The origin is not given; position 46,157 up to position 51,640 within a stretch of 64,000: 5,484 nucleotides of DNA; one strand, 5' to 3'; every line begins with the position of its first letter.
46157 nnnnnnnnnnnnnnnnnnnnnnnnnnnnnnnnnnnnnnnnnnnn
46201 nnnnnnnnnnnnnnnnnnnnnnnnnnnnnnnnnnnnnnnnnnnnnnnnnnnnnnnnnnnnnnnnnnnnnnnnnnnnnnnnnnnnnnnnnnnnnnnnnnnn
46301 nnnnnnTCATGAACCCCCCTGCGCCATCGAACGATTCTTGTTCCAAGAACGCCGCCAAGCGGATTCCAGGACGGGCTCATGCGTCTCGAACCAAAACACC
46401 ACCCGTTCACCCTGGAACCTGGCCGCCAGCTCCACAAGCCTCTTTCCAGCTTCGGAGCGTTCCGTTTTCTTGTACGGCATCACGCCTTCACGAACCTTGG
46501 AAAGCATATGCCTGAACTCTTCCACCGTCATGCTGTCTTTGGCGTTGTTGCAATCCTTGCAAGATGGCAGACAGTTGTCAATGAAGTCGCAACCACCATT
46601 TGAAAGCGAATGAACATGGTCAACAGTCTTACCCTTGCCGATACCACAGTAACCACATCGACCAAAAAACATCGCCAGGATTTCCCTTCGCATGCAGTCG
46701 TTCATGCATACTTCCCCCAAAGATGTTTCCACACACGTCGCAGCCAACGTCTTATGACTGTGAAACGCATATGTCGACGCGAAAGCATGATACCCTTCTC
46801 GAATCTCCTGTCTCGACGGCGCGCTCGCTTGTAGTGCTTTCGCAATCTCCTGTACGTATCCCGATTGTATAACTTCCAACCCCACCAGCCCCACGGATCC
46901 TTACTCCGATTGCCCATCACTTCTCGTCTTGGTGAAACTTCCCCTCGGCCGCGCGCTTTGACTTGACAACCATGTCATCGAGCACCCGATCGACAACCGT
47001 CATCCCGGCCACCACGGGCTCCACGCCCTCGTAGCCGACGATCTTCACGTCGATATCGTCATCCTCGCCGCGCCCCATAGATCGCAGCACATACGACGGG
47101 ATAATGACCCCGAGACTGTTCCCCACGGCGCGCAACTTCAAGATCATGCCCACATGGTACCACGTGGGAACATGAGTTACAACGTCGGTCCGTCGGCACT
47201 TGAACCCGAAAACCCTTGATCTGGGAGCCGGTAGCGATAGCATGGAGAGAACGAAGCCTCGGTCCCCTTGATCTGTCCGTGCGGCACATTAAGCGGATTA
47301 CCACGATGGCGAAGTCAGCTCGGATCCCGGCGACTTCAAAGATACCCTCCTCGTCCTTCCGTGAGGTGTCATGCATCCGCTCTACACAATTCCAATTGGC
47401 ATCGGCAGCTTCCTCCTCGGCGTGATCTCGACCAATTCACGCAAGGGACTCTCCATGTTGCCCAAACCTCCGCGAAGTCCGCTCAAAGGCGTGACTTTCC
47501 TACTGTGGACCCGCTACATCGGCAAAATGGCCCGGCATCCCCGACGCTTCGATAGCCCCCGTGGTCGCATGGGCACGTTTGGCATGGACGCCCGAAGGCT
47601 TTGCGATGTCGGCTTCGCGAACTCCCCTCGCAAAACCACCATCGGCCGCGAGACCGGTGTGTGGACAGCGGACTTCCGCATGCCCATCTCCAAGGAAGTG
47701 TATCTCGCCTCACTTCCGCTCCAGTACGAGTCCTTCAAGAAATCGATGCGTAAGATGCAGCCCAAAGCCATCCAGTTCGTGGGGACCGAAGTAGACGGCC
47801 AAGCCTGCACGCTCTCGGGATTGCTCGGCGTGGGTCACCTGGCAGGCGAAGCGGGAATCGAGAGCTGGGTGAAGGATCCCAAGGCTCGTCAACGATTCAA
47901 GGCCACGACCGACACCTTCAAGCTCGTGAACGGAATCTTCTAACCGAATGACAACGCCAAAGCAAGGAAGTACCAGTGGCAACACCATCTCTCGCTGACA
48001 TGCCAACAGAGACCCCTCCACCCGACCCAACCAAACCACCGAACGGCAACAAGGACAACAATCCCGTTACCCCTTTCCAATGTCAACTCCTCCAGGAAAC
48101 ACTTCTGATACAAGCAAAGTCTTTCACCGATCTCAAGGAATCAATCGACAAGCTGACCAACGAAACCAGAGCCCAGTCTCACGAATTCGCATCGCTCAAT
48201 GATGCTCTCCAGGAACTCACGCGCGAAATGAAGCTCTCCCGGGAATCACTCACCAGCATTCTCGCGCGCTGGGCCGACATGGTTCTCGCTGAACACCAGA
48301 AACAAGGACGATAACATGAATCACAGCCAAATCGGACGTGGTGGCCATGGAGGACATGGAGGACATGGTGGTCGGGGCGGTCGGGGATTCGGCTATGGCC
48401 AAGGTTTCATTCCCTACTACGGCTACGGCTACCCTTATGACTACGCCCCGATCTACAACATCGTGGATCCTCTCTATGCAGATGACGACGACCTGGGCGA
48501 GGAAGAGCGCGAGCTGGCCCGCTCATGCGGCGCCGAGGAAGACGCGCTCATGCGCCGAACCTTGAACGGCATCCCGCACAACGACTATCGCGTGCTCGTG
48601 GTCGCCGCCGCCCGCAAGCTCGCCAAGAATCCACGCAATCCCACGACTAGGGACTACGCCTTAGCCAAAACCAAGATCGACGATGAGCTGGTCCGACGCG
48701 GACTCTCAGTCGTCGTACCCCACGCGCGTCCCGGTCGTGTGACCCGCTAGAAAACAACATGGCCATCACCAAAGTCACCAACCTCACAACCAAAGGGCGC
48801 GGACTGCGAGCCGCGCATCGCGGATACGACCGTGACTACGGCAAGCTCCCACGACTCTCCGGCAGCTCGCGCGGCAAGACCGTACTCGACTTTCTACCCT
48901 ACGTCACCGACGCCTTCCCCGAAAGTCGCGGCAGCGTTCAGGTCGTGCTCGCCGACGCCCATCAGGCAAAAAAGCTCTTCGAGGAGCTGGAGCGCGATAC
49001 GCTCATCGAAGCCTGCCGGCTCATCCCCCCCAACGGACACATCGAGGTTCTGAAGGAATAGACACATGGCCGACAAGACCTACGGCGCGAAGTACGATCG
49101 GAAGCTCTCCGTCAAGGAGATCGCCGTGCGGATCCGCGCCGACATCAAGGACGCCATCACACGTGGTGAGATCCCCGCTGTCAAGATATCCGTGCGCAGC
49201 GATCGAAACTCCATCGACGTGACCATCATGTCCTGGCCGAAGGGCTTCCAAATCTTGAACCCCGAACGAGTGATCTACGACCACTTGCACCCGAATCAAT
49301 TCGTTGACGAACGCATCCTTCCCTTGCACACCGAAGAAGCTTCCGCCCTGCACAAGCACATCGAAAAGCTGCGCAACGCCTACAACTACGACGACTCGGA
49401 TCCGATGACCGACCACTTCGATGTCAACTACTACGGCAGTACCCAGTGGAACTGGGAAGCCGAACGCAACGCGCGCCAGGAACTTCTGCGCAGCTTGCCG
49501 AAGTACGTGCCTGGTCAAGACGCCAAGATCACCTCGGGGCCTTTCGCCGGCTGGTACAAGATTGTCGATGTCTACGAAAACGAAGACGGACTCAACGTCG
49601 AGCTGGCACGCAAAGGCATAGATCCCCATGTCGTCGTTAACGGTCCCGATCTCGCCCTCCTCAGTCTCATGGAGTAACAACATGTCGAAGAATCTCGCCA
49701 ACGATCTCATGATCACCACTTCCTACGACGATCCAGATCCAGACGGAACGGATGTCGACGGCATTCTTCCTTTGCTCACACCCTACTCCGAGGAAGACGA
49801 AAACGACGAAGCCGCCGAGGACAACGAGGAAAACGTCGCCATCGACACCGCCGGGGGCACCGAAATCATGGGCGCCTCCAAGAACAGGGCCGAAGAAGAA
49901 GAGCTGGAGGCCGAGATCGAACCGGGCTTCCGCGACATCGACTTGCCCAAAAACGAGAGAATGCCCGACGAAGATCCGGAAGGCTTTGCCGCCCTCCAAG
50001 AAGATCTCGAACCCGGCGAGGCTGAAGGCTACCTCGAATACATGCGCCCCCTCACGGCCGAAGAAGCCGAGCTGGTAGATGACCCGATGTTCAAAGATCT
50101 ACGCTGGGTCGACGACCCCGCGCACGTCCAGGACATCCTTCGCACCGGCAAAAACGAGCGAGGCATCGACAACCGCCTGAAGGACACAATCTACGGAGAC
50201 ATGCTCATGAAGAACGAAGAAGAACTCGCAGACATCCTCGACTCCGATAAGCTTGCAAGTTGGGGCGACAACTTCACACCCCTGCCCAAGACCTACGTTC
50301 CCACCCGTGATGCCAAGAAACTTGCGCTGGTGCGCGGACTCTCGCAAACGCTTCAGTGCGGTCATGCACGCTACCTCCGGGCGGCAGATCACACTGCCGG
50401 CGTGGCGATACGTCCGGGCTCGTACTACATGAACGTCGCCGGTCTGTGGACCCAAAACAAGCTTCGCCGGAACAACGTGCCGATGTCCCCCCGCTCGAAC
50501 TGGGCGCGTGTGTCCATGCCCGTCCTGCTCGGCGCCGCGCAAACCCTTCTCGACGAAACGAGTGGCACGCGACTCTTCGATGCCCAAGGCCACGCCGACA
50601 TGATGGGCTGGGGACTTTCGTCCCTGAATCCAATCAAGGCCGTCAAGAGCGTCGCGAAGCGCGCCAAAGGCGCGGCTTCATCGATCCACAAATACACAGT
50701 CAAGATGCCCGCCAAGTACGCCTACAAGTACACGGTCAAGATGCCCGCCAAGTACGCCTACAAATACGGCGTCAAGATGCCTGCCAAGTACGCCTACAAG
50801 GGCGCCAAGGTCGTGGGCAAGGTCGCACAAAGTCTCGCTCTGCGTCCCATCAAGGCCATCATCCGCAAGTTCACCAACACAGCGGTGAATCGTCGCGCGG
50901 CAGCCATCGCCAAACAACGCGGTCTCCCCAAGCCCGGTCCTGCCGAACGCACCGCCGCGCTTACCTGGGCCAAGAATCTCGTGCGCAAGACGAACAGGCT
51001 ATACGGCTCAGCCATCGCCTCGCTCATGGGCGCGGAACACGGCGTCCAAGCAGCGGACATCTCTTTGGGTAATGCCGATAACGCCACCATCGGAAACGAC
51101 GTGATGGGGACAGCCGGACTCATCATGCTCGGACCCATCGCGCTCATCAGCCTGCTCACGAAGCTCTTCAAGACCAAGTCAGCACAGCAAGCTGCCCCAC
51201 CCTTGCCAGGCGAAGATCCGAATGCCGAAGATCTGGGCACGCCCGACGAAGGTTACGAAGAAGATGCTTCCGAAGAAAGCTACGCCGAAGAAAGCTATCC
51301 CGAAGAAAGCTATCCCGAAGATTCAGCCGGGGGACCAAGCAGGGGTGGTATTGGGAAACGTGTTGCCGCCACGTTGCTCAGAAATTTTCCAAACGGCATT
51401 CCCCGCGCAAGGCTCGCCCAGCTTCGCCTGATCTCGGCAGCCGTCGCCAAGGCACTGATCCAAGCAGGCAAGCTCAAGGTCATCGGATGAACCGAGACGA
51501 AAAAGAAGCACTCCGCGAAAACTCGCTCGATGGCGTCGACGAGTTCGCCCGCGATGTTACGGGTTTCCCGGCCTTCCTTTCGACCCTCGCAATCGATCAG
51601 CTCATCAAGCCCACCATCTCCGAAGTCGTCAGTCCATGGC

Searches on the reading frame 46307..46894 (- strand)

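Call 9: search_protein_families(library=pfam, proteins=[window:46307-46894:-], max_evalue=0.1)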
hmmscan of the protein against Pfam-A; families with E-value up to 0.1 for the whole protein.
window:46307-46894:- (195 aa): 2 families
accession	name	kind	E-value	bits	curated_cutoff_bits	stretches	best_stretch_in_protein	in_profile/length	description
PF01844.29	HNH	-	4.6e-08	33.5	21.4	1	80-119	1-44/47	HNH endonuclease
PF14279.12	HNH_5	-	1.1e-05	25.7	27.5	1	80-131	1-55/56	HNH endonuclease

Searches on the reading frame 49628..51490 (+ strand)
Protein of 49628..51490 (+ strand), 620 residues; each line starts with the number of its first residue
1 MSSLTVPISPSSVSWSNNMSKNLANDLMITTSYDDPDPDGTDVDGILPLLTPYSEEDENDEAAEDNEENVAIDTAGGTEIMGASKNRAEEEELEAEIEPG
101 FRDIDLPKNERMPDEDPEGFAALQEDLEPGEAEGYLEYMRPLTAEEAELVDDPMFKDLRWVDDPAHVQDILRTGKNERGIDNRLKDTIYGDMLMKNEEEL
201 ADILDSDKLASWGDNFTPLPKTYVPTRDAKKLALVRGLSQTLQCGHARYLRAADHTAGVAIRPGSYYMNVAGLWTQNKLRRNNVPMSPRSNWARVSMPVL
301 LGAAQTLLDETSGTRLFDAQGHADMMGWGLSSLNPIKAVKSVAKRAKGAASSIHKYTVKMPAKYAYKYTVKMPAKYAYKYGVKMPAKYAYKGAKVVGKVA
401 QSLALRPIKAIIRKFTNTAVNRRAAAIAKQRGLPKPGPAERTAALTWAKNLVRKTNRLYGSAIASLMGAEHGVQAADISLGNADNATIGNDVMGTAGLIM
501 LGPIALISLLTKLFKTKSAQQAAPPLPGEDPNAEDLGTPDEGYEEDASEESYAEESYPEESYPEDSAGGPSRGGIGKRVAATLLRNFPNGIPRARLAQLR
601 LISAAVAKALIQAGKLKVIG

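Call 12: search_protein_families(library=phrogs, proteins=[window:49628-51490:+], max_evalue=0.001)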
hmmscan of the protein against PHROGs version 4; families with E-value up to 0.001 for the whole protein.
window:49628-51490:+ (620 aa): 0 families

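Call 63: search_protein_families(library=pfam, proteins=[window:49628-51490:+], max_evalue=0.01)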
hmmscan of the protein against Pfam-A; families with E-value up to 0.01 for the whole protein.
window:49628-51490:+ (620 aa): 0 families

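Call 98: search_dna_similar(query=window:49628-51490:+, collection=phages, mode=protein, max_rows=6, max_evalue=0.001)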
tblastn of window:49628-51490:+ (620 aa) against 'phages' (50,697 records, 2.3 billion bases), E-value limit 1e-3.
No match.
